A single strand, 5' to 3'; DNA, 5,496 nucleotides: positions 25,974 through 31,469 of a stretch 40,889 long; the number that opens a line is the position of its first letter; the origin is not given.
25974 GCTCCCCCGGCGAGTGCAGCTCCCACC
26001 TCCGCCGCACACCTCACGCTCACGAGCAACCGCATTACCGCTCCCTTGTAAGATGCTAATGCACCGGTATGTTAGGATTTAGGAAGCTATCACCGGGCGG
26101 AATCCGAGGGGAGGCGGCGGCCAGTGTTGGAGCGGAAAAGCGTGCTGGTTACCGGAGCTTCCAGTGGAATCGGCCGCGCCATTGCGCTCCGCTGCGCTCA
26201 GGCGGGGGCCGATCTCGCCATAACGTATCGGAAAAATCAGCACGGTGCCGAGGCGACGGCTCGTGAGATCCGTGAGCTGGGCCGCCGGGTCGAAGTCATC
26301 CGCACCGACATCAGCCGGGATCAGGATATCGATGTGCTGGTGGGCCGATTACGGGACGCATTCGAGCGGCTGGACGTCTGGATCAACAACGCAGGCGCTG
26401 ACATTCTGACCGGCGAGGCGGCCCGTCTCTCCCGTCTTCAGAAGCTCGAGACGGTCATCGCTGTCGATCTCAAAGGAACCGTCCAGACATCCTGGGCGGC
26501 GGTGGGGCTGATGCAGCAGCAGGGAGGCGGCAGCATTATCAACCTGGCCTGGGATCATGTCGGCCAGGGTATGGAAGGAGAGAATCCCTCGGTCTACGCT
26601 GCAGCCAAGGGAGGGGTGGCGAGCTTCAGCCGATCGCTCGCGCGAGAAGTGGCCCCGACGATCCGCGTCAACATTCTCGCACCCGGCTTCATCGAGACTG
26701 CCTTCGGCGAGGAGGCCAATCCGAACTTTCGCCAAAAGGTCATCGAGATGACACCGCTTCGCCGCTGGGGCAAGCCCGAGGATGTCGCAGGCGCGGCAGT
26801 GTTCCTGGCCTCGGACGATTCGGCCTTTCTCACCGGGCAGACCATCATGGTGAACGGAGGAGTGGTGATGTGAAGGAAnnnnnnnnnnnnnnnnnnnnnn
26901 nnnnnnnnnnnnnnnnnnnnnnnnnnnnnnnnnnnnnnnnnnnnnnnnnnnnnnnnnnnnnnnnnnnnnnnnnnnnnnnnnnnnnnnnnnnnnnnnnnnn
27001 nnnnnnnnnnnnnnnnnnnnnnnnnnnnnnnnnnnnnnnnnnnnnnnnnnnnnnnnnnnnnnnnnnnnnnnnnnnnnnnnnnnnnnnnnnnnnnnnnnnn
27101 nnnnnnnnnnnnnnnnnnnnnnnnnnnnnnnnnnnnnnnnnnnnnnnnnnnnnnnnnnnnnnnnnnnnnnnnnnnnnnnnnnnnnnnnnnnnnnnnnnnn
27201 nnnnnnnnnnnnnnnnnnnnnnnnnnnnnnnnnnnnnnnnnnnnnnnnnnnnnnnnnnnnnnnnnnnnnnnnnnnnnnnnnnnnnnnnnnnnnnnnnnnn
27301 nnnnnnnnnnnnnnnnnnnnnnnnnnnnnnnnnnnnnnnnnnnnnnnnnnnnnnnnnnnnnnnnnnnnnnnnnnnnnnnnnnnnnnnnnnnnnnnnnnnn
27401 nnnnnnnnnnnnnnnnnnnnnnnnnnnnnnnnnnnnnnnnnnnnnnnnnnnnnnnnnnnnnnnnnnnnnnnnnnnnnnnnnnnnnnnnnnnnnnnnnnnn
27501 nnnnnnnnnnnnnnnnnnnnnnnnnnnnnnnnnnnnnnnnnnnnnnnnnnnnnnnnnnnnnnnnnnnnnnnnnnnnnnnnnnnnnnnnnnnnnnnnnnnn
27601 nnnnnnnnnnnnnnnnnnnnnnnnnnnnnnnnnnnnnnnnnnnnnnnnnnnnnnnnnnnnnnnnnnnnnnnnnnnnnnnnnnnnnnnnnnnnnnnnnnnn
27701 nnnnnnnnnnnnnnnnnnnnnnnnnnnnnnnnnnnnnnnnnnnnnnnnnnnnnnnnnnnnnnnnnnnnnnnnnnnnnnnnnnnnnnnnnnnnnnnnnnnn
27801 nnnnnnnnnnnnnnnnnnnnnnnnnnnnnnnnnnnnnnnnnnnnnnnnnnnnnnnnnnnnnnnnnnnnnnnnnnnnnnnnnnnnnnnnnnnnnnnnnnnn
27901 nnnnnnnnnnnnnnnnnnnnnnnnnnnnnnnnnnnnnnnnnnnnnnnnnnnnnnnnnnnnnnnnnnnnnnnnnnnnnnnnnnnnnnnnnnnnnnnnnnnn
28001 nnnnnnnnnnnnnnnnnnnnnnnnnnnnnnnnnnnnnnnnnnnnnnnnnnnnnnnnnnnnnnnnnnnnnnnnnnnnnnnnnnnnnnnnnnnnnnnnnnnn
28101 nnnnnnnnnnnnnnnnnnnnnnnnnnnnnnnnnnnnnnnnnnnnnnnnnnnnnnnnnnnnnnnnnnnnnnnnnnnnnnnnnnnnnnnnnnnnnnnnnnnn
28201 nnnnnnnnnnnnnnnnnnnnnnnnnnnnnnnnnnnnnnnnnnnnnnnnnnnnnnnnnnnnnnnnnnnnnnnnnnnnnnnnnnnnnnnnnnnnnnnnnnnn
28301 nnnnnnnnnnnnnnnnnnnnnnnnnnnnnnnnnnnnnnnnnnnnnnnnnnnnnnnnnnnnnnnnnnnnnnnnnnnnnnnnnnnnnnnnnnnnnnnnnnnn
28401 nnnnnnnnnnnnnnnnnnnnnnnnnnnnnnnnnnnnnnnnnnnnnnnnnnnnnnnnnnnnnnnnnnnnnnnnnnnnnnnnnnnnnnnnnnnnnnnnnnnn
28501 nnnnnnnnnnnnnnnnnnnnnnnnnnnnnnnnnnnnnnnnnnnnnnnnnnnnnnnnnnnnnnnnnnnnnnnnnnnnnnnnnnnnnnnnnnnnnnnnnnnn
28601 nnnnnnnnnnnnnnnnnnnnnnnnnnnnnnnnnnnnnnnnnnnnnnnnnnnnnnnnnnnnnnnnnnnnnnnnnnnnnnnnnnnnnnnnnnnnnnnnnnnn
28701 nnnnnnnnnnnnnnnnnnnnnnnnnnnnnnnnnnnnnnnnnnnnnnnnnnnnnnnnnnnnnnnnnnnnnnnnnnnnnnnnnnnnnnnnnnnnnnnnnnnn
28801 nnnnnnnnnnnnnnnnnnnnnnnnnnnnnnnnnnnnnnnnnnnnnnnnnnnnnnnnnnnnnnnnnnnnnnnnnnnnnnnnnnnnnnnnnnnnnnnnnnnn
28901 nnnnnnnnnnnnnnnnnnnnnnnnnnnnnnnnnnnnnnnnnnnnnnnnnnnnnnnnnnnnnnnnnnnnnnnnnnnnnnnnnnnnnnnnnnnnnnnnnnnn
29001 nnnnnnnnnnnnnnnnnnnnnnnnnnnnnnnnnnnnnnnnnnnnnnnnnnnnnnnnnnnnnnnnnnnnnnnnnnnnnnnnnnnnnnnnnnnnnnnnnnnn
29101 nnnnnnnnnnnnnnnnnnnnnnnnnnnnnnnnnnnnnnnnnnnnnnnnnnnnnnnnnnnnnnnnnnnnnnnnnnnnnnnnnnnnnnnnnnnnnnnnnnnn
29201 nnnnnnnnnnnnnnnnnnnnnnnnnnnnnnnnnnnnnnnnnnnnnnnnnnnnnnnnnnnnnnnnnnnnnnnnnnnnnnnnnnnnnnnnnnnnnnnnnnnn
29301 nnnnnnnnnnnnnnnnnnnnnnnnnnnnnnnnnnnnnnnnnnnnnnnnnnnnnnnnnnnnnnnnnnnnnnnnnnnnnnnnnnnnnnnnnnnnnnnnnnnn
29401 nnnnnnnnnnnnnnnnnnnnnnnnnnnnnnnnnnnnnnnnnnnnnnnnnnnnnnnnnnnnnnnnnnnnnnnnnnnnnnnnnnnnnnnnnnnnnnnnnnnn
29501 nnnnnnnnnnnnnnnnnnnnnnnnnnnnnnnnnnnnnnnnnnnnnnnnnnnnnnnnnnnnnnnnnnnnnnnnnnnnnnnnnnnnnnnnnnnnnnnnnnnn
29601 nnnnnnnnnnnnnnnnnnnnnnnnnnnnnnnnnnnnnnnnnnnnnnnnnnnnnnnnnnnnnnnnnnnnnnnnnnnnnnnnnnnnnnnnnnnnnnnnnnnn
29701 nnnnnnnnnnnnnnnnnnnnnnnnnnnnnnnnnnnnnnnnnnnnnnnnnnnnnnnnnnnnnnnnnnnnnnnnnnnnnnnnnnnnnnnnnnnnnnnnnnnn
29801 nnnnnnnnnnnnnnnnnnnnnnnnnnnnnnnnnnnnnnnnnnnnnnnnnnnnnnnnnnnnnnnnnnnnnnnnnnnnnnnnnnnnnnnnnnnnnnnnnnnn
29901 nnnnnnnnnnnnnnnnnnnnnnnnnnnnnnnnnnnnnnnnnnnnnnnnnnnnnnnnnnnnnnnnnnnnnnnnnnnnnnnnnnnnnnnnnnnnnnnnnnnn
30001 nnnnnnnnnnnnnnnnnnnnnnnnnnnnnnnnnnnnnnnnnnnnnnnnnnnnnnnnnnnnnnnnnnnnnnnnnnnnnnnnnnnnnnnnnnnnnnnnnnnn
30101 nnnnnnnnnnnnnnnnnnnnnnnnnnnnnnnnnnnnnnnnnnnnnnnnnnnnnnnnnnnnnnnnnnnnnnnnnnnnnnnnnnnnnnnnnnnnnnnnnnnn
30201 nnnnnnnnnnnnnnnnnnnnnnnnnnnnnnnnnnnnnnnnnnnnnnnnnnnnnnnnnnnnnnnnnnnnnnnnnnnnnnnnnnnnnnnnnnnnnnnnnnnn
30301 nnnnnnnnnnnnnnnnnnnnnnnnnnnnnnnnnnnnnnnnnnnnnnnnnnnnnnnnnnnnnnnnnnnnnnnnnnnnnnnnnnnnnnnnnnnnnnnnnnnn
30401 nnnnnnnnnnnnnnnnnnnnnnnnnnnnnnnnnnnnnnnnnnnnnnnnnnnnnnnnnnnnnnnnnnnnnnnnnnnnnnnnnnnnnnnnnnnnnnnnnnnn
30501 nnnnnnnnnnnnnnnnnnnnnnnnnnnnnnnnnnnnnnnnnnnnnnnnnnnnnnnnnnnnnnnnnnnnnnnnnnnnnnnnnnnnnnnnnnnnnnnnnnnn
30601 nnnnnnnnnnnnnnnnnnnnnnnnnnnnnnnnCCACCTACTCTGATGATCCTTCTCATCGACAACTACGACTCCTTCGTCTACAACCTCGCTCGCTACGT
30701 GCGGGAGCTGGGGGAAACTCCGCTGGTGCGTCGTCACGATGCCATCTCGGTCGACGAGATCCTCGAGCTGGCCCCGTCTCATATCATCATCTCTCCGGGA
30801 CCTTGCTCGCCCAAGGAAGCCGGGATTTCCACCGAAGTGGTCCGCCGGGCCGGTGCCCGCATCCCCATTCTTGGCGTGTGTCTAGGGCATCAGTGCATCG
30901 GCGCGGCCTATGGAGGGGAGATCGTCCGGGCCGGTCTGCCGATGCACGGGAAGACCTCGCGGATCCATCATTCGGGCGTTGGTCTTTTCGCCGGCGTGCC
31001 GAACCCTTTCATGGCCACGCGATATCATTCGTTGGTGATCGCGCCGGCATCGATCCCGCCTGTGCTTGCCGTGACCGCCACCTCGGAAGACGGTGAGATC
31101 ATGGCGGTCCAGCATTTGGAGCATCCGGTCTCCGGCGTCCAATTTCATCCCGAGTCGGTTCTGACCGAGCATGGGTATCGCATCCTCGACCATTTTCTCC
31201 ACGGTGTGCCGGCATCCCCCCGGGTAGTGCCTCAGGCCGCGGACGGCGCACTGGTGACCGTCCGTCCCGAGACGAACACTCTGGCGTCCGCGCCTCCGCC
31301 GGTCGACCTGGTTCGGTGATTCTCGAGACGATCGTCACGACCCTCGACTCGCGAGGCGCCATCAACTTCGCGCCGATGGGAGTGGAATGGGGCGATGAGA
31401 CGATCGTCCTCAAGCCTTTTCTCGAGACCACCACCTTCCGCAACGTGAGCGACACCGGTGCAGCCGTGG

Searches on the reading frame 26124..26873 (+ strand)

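Call 8: search_protein_families(library=ncbifam, proteins=[window:26124-26873:+], max_evalue=1e-10)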
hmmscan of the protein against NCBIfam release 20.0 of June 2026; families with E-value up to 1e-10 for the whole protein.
window:26124-26873:+ (249 aa): 209 families (the best 25 are shown)
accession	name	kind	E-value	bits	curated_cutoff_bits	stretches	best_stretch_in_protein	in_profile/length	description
NF005559.1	PRK07231.1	subfamily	1.5e-59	201.5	215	1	2-248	2-248/249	glucose 1-dehydrogenase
TIGR01830.1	3oxo_ACP_reduc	equivalog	1.4e-57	195.2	297.75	1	7-248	1-239/239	3-oxoacyl-[acyl-carrier-protein] reductase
NF004818.0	PRK06172.1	equivalog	5.7e-54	183.1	336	1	2-248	5-251/253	SDR family oxidoreductase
NF004791.0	PRK06138.1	equivalog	9.9e-53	179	312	1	2-248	3-250/252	SDR family oxidoreductase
NF004198.0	PRK05653.1-3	equivalog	1.8e-52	178.3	296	1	2-249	5-248/248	3-oxoacyl-ACP reductase FabG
NF009466.0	PRK12826.1-2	subfamily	1.8e-51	175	222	1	4-248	3-245/248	3-oxoacyl-ACP reductase FabG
NF004197.0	PRK05653.1-1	equivalog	2.2e-50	171.6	332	1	2-249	5-248/249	3-oxoacyl-ACP reductase FabG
NF004199.0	PRK05653.1-4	equivalog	8.6e-50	169.6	301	1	3-249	4-247/247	3-oxoacyl-ACP reductase FabG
NF006493.1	PRK08936.1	subfamily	2e-49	168.2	420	1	2-247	5-250/261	glucose-1-dehydrogenase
NF052558.1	MBtsdlDhBudC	equivalog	6e-49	166.9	270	1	3-247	2-241/250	meso-2,3-butanediol dehydrogenase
NF009384.0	PRK12743.1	equivalog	8.8e-49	166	264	1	4-248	6-248/258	SDR family oxidoreductase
NF006366.0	PRK08589.1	equivalog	1.1e-48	165.9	386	1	2-248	4-253/272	SDR family oxidoreductase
NF009468.0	PRK12826.1-4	equivalog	1.7e-47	162.2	318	1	2-248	5-248/256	SDR family oxidoreductase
NF005873.0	PRK07814.1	equivalog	1.7e-47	162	346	1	2-248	8-252/263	SDR family oxidoreductase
NF006070.0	PRK08213.1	subfamily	3e-47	161.3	279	1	2-248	10-257/259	gluconate 5-dehydrogenase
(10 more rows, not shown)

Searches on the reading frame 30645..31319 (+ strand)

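Call 8: search_protein_families(library=ncbifam, proteins=[window:30645-31319:+], max_evalue=1e-10)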
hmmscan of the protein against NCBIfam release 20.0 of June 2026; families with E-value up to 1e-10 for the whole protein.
window:30645-31319:+ (224 aa): 20 families
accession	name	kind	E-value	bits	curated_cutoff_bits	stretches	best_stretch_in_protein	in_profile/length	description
NF011201.0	PRK14607.1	equivalog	3.9e-86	289.8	670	1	1-187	1-188/534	bifunctional anthranilate synthase component II/anthranilate phosphoribosyltransferase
NF005799.0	PRK07649.1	equivalog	1.1e-75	253.4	327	1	1-186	1-186/195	aminodeoxychorismate/anthranilate synthase component II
NF005946.0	PRK08007.1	equivalog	6.9e-73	244.1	332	1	1-186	1-186/187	aminodeoxychorismate synthase component 2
TIGR00566.1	trpG_papA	subfamily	2.7e-70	236.1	121.05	1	1-186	1-191/192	glutamine amidotransferase of anthranilate synthase or aminodeoxychorismate synthase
NF005271.0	PRK06774.1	equivalog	6.9e-70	234.3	340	1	1-186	1-190/191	aminodeoxychorismate synthase component II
NF005849.0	PRK07765.1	equivalog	2.8e-69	232.7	308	1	2-186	3-190/219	aminodeoxychorismate/anthranilate synthase component II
NF006462.0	PRK08857.1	equivalog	8.5e-65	218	345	1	1-186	1-191/193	aminodeoxychorismate/anthranilate synthase component II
NF041322.1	Anth_synII_Halo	equivalog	2.9e-54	183.6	320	1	4-186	1-188/190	anthranilate synthase component II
NF010081.0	PRK13566.1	equivalog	1.1e-50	172.7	645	1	2-184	531-716/729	anthranilate synthase component I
NF007073.0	PRK09522.1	equivalog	1.4e-45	156.2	738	1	2-185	4-187/531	bifunctional anthranilate synthase glutamate amidotransferase component TrpG/anthranilate phosphoribosyltransferase TrpD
TIGR01815.1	TrpE-clade3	equivalog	7.1e-45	153.2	739.15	1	2-177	519-694/717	anthranilate synthase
NF005367.0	PRK06895.1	equivalog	5.9e-38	130.7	265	1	2-186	4-187/190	anthranilate synthase component II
TIGR01823.1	PabB-fungal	equivalog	3.7e-35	121.4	442.55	1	2-185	8-201/742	aminodeoxychorismate synthase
NF004169.0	PRK05637.1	equivalog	1e-31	110.2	332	1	2-184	5-202/210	anthranilate synthase component II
TIGR00888.1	guaA_Nterm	equivalog_domain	4.2e-29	101.3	172.15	1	2-188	1-184/188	glutamine-hydrolyzing GMP synthase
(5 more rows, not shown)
